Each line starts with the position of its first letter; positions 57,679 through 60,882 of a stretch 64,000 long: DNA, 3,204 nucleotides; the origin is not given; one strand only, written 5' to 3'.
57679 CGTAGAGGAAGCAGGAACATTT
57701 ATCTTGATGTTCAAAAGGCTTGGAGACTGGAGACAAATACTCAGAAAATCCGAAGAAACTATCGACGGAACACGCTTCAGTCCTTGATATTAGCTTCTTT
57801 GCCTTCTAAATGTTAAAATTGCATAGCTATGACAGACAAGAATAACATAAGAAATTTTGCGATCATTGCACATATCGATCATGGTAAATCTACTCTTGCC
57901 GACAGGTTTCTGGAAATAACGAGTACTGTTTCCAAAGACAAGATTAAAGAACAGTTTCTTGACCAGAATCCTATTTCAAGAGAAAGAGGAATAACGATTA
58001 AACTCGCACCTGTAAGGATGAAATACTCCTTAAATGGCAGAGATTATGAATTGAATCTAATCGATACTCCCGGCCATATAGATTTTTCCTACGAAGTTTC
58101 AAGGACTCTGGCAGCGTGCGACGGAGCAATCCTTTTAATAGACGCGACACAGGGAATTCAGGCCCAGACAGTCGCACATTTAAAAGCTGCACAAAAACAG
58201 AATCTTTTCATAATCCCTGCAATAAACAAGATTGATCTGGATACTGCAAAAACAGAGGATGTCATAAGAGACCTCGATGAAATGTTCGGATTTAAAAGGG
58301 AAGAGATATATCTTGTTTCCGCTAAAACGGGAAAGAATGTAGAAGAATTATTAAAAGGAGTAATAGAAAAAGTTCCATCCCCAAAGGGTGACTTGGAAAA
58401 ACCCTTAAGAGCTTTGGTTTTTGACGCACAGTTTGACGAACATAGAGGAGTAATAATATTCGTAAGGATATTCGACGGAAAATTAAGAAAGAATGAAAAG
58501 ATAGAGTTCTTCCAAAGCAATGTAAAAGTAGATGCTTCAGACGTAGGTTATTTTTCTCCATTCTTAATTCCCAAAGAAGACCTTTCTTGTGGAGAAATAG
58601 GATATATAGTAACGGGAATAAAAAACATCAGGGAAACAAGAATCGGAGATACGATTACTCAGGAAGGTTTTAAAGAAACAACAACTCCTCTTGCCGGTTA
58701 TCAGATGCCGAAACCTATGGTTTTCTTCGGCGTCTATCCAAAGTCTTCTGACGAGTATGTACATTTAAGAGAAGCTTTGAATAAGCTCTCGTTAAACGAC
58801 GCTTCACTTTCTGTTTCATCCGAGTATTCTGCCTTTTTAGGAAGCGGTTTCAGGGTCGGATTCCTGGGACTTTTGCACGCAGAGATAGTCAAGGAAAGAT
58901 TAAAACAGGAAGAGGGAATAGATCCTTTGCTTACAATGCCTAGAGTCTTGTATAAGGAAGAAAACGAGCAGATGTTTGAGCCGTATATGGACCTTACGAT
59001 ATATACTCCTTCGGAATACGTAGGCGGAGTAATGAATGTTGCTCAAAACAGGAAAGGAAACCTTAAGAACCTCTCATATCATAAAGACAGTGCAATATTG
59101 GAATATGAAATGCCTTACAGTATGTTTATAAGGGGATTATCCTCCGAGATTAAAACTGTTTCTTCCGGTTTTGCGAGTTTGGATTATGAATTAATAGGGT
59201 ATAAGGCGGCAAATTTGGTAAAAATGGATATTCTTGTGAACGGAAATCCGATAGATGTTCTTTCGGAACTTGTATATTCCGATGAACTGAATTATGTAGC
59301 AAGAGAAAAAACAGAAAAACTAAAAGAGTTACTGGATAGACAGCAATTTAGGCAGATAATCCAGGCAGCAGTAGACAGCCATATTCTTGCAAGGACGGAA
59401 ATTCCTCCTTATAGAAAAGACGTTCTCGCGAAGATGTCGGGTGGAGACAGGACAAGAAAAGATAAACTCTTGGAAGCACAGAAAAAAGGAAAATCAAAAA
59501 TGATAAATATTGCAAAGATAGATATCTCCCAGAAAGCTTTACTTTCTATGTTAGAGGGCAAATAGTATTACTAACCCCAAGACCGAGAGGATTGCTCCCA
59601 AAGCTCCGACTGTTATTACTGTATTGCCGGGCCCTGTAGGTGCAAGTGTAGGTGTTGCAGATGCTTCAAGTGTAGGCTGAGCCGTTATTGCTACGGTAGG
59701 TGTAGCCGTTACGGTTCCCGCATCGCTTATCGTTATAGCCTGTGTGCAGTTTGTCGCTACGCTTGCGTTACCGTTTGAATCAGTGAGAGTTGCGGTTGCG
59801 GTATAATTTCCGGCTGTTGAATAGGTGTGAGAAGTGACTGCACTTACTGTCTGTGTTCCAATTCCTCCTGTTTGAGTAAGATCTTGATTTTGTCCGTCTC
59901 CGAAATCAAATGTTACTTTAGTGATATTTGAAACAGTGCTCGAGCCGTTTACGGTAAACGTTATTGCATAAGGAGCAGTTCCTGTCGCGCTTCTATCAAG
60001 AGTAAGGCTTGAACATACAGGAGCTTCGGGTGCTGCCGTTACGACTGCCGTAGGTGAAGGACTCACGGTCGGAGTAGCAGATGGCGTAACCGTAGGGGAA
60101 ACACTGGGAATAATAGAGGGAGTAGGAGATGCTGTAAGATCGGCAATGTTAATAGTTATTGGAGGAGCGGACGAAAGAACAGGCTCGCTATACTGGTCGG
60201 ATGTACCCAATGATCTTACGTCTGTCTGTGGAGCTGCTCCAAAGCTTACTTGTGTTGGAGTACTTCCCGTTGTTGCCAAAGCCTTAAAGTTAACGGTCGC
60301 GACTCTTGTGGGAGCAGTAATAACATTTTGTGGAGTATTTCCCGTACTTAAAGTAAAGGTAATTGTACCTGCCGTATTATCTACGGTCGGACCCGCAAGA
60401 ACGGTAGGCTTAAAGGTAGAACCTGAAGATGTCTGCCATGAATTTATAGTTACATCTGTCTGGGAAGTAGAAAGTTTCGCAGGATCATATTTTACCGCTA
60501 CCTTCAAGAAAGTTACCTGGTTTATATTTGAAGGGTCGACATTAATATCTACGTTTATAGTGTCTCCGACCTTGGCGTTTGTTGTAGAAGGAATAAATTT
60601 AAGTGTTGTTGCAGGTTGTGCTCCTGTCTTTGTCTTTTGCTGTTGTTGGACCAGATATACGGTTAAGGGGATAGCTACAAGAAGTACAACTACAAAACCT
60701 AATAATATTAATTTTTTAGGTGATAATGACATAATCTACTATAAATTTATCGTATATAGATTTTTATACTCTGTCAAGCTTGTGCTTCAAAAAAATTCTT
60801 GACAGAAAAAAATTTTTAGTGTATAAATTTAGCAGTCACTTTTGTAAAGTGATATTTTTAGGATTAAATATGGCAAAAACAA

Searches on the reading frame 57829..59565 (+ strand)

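Call 49: search_protein_families(library=pfam, proteins=[window:57829-59565:+], max_evalue=0.001)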
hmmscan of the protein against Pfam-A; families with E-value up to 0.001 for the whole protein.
window:57829-59565:+ (578 aa): 8 families
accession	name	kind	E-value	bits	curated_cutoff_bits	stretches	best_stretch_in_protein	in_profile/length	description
PF00009.33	GTP_EFTU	-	1.5e-53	181.7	26.5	1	6-184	2-188/188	Elongation factor Tu GTP binding domain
PF06421.17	LepA_C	-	2.6e-33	114.8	29.7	1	470-575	1-106/107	GTP-binding protein LepA C-terminus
PF00679.30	EFG_C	-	4.5e-19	68.7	27.9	1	382-467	2-87/89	Elongation factor G C-terminus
PF03144.31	GTP_EFTU_D2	-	1e-10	42.3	30.3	1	207-277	1-73/73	Elongation factor Tu domain 2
PF14492.12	EFG_III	-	4.2e-07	30.4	27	1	293-365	1-70/75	Elongation Factor G, domain III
PF22042.2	EF-G_D2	-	1.6e-06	28.6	27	1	192-227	1-36/84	Elongation factor G domain 2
PF00071.28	Ras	-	9.9e-06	25.7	21.6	1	34-182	10-160/162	Ras family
PF01926.29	MMR_HSR1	-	9.1e-05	23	21.9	1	15-134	7-113/113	50S ribosome-binding GTPase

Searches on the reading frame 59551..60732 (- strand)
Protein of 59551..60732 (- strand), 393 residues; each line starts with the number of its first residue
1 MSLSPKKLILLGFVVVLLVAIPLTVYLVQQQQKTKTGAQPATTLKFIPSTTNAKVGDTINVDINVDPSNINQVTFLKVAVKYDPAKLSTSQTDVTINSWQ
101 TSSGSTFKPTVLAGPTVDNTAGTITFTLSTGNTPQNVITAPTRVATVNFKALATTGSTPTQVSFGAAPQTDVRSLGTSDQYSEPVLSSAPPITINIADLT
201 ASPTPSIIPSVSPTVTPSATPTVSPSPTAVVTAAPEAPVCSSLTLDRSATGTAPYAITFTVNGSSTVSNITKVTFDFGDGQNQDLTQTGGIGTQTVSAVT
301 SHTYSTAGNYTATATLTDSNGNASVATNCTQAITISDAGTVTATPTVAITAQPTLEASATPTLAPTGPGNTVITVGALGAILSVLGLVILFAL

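Call 49: search_protein_families(library=pfam, proteins=[window:59551-60732:-], max_evalue=0.001)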
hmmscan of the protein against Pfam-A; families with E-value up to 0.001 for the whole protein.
window:59551-60732:- (393 aa): 3 families
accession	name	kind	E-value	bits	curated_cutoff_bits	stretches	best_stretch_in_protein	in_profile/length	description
PF00963.24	Cohesin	-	8.3e-11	42.7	24.1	1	48-164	6-114/139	Cohesin domain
PF18911.6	PKD_4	-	2.7e-08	34.2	27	1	247-325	10-77/85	PKD domain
PF00801.26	PKD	-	7.9e-07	29.4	23.5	1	253-328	13-77/80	PKD domain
